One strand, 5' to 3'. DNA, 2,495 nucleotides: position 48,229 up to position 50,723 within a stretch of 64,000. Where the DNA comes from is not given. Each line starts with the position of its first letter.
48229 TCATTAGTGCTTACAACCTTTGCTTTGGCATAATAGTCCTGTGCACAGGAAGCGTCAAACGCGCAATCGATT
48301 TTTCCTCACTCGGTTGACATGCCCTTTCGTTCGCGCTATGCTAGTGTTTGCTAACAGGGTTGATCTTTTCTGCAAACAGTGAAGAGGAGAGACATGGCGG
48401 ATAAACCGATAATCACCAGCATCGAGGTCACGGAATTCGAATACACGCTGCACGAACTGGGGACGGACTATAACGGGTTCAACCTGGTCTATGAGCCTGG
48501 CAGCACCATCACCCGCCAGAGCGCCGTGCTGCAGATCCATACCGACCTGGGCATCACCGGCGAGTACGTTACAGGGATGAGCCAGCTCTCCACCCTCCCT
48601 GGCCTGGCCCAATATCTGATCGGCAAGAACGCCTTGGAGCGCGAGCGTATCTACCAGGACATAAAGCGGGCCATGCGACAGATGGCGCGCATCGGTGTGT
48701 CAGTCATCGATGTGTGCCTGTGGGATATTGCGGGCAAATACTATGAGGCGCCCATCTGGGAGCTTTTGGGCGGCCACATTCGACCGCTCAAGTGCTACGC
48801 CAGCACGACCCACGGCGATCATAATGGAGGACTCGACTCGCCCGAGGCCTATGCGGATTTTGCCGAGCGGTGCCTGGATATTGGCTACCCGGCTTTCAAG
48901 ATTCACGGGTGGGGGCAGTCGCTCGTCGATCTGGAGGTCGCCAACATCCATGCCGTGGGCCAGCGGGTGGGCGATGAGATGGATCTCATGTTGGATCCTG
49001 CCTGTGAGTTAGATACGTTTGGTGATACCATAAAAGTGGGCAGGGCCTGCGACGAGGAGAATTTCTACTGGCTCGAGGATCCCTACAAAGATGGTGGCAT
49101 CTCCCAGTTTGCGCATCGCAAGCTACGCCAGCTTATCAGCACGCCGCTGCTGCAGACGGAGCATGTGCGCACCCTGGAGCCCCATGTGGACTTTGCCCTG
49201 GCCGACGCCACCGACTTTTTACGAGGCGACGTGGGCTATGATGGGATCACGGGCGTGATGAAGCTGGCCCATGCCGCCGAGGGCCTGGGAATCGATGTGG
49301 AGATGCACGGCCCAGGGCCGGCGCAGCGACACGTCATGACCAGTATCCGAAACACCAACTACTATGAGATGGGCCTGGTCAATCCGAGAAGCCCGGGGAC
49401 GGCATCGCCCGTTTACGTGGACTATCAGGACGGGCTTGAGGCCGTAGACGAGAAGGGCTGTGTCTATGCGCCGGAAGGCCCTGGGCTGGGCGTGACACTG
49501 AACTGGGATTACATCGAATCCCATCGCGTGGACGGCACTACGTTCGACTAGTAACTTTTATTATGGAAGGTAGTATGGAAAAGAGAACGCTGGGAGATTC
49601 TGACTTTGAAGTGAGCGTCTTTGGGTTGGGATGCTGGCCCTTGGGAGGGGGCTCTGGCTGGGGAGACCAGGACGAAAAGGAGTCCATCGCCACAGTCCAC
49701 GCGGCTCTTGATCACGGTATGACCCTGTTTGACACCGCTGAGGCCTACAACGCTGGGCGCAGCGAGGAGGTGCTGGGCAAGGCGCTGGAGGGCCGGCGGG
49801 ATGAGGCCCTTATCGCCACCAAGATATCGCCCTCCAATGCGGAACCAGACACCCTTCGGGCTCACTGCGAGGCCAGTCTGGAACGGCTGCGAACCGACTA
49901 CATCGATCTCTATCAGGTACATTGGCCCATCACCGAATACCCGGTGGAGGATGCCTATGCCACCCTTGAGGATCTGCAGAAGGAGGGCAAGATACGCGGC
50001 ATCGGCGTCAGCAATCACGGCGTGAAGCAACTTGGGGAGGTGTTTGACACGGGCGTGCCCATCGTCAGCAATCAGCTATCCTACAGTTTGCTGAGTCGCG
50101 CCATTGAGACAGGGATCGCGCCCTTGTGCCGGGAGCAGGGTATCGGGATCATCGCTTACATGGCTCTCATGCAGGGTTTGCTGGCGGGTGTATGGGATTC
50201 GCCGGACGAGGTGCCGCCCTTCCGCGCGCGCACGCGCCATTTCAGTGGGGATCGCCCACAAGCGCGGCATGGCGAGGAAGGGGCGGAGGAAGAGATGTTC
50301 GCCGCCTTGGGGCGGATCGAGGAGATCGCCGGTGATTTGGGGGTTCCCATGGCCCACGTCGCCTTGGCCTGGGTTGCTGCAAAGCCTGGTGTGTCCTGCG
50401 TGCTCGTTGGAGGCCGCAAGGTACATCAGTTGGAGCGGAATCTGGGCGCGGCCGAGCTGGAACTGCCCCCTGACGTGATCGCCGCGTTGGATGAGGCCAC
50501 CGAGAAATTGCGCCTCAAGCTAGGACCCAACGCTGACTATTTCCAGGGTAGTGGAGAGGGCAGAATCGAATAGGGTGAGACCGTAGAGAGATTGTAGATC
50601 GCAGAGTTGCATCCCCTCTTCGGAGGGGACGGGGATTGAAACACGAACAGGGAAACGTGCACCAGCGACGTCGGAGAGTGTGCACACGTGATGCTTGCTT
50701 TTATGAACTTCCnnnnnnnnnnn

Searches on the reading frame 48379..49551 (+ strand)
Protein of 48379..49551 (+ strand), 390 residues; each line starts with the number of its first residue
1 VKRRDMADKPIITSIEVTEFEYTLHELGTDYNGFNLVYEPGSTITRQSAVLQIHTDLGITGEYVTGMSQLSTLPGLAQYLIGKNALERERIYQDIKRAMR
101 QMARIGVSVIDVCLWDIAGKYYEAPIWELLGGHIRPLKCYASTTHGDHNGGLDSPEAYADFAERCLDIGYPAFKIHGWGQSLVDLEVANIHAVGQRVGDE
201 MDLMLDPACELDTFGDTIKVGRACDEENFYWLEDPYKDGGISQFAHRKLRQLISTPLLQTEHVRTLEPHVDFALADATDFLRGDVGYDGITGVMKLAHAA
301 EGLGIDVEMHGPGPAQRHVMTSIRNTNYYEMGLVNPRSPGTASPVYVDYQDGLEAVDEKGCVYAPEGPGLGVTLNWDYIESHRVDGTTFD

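Call 16: search_protein_families(library=ncbifam, proteins=[window:48379-49551:+], max_evalue=0.001)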
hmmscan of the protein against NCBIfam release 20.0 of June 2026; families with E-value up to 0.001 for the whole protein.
window:48379-49551:+ (390 aa): 9 families
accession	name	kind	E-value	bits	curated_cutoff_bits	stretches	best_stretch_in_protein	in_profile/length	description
NF040790.2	glucon_galact_dh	equivalog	5.4e-22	78.2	750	1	103-387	90-374/390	bifunctional D-gluconate/D-galactonate dehydratase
NF047820.1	TalGalacDh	equivalog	2.4e-21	76.1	500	1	66-326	62-320/371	L-talarate/galactarate dehydratase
NF010624.0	PRK14017.1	equivalog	3.6e-21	75.7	311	1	49-382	16-360/382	galactonate dehydratase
NF011968.0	PRK15440.1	equivalog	1.9e-20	73.1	393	1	75-378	89-387/395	L-rhamnonate dehydratase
NF040866.1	AraD_Arch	equivalog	1.2e-18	67.3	650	1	96-384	92-371/372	arabinonate dehydratase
NF011654.0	PRK15072.1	subfamily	2.4e-17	62.9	430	2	51-174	20-147/404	D-galactonate dehydratase family protein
NF043051.1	ManoateDhtManD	equivalog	4.3e-17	62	550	2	76-174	51-147/403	D-mannonate dehydratase ManD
TIGR02534.1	mucon_cyclo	subfamily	2.2e-12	46.7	334.95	1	76-383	70-366/368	muconate/chloromuconate family cycloisomerase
NF043002.1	HProlDhtase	equivalog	2e-07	30.2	500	1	71-194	67-181/366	cis-3-hydroxy-L-proline dehydratase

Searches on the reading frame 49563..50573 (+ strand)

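Call 16: search_protein_families(library=ncbifam, proteins=[window:49563-50573:+], max_evalue=0.001)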
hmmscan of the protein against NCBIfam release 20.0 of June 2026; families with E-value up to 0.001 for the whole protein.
window:49563-50573:+ (336 aa): 7 families
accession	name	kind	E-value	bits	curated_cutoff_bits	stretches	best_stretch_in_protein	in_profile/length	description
NF049922.1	MethglyxlRedYdjG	equivalog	3.5e-52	177.4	550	2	92-316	108-324/326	NADH-dependent methylglyoxal reductase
NF007912.0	PRK10625.1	equivalog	4.8e-31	108.4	415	1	9-312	5-337/346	NADP(H)-dependent aldo-keto reductase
TIGR01293.1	Kv_beta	subfamily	3.5e-28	98.6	365.4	1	5-307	1-313/319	voltage-dependent potassium channel subunit beta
NF007695.0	PRK10376.1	subfamily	2.7e-24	85.8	280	2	8-202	8-215/290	oxidoreductase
NF008377.0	PRK11172.1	equivalog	8.8e-24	84.1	327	1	38-205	15-184/267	2,5-didehydrogluconate reductase DkgB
NF007388.0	PRK09912.1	subfamily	8.1e-23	80.9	448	1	4-311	12-330/346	L-glyceraldehyde 3-phosphate reductase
NF008598.0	PRK11565.1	equivalog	8.6e-21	74.2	425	1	33-173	23-162/275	2,5-didehydrogluconate reductase DkgA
